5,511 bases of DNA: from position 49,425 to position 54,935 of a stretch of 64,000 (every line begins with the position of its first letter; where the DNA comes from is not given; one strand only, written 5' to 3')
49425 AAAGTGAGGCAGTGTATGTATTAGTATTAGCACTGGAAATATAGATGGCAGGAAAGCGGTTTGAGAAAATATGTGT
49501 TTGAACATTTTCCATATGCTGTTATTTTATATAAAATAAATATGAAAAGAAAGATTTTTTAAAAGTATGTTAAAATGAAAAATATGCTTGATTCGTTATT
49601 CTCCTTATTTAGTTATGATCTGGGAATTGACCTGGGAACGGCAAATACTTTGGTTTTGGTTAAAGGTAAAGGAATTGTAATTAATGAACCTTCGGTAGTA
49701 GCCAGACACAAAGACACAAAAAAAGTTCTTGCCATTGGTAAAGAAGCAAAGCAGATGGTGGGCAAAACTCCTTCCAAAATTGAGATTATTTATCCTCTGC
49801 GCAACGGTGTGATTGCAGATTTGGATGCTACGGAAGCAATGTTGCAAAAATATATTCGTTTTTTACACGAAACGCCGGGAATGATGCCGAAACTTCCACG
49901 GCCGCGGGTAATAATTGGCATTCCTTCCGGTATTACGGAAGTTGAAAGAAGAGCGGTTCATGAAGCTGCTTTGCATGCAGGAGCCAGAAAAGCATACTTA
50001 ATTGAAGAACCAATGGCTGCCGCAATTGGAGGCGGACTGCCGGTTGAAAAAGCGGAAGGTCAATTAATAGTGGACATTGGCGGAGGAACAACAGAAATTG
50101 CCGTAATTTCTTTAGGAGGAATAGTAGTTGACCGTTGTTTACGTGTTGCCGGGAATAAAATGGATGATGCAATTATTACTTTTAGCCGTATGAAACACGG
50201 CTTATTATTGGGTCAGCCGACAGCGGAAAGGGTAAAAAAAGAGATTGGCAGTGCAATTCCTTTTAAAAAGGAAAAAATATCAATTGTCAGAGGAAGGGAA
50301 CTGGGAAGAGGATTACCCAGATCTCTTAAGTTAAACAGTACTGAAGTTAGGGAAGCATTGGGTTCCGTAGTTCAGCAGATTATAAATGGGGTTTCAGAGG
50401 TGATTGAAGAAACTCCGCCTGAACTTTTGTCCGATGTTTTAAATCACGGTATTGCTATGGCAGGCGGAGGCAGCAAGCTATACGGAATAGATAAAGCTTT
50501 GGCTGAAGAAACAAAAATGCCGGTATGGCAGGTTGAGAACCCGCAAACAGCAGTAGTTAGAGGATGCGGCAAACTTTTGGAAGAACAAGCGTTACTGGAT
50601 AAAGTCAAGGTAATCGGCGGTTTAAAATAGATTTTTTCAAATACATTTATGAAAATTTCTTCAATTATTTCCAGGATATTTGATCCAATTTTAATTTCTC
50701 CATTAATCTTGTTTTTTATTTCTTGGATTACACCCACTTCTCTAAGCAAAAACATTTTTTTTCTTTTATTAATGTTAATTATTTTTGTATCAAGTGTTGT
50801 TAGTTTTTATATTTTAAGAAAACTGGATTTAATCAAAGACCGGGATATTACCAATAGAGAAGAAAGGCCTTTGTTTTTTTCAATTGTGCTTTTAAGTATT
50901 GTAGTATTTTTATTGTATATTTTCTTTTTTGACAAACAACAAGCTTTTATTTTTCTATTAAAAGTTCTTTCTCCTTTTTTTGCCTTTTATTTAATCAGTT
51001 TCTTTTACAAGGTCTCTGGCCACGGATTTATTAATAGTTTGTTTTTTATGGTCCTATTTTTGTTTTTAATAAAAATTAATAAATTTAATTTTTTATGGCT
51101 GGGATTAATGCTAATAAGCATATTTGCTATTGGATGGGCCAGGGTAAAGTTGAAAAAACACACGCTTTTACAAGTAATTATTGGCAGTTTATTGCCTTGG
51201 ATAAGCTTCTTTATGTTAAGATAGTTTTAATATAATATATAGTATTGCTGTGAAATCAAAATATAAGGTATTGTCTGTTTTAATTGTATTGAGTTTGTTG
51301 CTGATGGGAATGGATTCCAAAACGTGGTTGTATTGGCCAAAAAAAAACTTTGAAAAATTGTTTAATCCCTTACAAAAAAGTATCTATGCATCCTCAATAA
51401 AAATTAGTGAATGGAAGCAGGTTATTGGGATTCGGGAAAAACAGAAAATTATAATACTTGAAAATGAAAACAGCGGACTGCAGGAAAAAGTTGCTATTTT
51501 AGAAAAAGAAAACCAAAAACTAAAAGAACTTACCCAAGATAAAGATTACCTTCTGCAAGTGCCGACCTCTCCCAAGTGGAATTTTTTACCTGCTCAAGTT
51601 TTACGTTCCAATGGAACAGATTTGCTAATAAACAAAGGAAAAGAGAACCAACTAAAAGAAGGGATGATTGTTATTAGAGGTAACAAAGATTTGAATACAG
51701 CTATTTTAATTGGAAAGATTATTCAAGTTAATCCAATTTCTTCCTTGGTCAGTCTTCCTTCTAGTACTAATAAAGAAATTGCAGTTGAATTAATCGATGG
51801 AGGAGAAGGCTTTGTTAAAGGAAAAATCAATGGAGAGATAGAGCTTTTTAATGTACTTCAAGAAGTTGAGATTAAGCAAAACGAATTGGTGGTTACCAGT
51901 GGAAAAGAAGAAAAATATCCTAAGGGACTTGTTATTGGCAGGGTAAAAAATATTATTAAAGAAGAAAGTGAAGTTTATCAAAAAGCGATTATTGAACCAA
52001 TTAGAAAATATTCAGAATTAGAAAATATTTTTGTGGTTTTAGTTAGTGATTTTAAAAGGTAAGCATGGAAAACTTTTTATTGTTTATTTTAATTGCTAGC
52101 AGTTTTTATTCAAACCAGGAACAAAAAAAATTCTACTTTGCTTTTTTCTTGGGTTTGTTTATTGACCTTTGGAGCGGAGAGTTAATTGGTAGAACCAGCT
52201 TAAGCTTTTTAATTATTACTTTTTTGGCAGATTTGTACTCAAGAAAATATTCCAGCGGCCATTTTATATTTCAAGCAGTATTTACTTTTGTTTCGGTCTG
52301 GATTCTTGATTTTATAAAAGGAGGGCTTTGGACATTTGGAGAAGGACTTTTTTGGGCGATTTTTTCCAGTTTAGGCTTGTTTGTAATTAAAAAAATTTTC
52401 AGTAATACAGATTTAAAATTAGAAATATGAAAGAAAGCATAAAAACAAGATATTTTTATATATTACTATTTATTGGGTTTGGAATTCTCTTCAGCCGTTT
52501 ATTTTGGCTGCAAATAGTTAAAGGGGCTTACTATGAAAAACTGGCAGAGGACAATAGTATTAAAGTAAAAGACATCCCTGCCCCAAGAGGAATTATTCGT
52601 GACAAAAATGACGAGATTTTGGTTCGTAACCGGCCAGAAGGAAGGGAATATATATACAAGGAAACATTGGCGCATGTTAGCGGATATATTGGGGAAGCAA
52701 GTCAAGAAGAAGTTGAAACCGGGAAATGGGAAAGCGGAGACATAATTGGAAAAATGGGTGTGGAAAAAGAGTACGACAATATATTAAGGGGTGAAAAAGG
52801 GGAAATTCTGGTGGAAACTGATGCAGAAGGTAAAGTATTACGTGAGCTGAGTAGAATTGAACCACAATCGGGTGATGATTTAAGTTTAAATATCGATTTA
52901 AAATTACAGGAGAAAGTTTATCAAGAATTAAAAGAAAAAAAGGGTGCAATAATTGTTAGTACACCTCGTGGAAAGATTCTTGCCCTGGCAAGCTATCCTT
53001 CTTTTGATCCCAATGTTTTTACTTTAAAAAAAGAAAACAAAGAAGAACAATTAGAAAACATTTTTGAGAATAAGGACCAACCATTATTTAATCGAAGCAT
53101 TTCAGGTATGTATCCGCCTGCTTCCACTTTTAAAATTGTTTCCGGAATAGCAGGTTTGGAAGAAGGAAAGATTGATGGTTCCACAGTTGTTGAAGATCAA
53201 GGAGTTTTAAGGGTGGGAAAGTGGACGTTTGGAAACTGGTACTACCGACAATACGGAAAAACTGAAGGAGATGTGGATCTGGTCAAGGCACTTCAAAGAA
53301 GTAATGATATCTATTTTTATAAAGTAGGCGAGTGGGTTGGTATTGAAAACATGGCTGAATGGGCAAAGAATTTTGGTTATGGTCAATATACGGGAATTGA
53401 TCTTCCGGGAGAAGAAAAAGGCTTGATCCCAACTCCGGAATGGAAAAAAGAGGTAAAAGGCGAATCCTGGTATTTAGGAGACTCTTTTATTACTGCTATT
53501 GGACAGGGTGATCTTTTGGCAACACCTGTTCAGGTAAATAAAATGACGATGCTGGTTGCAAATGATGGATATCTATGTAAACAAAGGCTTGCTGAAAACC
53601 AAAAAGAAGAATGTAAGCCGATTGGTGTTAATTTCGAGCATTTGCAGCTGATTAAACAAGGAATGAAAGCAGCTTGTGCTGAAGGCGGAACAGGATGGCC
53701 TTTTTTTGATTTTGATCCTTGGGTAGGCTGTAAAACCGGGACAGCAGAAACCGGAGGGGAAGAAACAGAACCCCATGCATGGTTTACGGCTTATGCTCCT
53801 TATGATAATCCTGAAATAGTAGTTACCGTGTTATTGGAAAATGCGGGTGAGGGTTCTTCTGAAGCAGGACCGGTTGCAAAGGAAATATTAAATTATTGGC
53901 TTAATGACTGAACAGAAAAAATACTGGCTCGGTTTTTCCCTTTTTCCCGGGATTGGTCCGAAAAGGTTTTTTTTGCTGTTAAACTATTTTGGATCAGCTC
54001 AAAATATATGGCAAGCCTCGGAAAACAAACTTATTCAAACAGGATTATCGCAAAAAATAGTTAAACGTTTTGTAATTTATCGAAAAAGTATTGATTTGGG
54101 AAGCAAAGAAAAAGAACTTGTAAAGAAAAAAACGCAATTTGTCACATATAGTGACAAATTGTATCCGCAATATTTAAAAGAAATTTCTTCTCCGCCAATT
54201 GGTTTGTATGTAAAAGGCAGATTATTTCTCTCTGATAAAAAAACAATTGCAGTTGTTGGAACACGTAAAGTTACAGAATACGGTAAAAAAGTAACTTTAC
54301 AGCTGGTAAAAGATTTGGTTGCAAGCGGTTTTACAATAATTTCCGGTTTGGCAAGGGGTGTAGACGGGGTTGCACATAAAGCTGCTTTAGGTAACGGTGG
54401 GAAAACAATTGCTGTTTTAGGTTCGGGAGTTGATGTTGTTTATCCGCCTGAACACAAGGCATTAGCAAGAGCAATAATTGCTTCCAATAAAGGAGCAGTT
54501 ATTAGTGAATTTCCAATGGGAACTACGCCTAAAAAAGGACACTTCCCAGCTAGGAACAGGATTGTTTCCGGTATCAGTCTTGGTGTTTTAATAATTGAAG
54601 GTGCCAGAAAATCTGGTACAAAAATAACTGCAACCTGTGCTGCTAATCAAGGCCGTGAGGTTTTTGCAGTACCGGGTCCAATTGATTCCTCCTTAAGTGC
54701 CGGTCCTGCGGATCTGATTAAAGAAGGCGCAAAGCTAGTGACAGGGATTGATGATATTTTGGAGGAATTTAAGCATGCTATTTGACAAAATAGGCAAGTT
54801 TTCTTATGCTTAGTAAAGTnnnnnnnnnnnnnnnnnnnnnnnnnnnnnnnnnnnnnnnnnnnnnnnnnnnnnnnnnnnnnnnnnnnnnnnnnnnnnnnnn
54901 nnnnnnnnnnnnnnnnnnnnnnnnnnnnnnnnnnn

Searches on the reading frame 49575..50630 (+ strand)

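Call 9: search_protein_families(library=pfam, proteins=[window:49575-50630:+], max_evalue=0.001)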
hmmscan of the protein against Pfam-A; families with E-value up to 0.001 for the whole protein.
window:49575-50630:+ (351 aa): 4 families
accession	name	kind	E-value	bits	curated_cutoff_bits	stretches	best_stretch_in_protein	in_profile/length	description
PF06723.19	MreB_Mbl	-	6.8e-129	429.8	27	1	14-339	2-323/327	MreB/Mbl protein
PF00012.26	HSP70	-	5.2e-12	45.2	20.6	1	112-203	136-233/599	Hsp70 protein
PF14450.12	FtsA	-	1.2e-10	42.2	31.8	1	165-323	2-112/127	Cell division protein FtsA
PF00022.25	Actin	-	5.9e-07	28.9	27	1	39-205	31-188/410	Actin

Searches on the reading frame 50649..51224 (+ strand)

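Call 43: search_protein_families(library=pfam, proteins=[window:50649-51224:+], max_evalue=0.001)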
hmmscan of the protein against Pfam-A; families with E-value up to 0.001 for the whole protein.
window:50649-51224:+ (191 aa): 1 family
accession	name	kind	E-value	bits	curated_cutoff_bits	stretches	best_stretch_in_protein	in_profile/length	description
PF01569.27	PAP2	-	0.00054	20.2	27.2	1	117-188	50-119/130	PAP2 superfamily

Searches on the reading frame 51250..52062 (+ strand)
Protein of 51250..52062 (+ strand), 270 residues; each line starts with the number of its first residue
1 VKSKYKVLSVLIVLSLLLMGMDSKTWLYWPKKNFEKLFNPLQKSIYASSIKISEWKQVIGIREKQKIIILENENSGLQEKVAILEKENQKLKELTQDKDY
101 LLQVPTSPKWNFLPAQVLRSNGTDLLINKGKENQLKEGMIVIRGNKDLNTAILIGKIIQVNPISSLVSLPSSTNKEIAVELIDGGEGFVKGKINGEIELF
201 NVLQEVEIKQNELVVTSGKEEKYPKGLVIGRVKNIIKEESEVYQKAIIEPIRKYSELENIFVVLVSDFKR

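Call 43: search_protein_families(library=pfam, proteins=[window:51250-52062:+], max_evalue=0.001)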
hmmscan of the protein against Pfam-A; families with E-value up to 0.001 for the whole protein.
window:51250-52062:+ (270 aa): 1 family
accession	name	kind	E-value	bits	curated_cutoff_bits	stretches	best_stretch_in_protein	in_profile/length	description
PF04085.20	MreC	-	6.6e-26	91.3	28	1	124-263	12-146/147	Rod shape-determining protein MreC, barrel core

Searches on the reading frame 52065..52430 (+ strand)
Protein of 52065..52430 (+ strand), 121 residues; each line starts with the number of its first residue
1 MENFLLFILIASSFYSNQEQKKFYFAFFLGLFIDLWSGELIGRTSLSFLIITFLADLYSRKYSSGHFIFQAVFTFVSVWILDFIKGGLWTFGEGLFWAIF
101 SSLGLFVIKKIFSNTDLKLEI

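Call 43: search_protein_families(library=pfam, proteins=[window:52065-52430:+], max_evalue=0.001)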
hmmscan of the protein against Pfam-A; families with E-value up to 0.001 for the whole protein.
window:52065-52430:+ (121 aa): 1 family
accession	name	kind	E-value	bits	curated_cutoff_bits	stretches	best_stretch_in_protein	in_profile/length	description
PF04093.17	MreD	-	7e-06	26.7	24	1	4-83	36-114/158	rod shape-determining protein MreD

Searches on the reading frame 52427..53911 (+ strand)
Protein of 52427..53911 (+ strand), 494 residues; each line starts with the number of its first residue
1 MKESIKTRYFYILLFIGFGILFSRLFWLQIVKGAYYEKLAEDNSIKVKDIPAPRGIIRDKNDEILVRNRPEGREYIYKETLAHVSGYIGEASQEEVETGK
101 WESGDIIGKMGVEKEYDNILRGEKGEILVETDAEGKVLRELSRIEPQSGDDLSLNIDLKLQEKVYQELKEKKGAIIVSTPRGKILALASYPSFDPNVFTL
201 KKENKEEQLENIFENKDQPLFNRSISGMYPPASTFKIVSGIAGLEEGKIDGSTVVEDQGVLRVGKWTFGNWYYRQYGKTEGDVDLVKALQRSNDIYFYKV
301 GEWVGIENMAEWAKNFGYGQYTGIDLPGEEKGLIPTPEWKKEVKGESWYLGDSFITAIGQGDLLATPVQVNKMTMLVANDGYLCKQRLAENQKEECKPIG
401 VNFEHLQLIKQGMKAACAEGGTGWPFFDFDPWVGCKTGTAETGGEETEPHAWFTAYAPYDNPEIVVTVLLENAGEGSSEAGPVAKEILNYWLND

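Call 43: search_protein_families(library=pfam, proteins=[window:52427-53911:+], max_evalue=0.001)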
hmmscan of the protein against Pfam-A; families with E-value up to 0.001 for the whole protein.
window:52427-53911:+ (494 aa): 2 families
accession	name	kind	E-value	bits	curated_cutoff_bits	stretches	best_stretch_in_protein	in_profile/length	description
PF00905.27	Transpeptidase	-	2.6e-58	198.1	22.1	1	174-488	3-298/299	Penicillin binding protein transpeptidase domain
PF03717.20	PBP_dimer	-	8.7e-21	75.6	24.4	1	73-141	108-179/180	Penicillin-binding Protein dimerisation domain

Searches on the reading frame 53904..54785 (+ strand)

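Call 43: search_protein_families(library=pfam, proteins=[window:53904-54785:+], max_evalue=0.001)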
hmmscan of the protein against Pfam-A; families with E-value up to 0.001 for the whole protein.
window:53904-54785:+ (293 aa): 1 family
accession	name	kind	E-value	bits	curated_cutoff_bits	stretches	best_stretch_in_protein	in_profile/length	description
PF02481.21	DNA_processg_A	-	6.6e-77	257.9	29.6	1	74-280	4-211/212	DNA recombination-mediator protein A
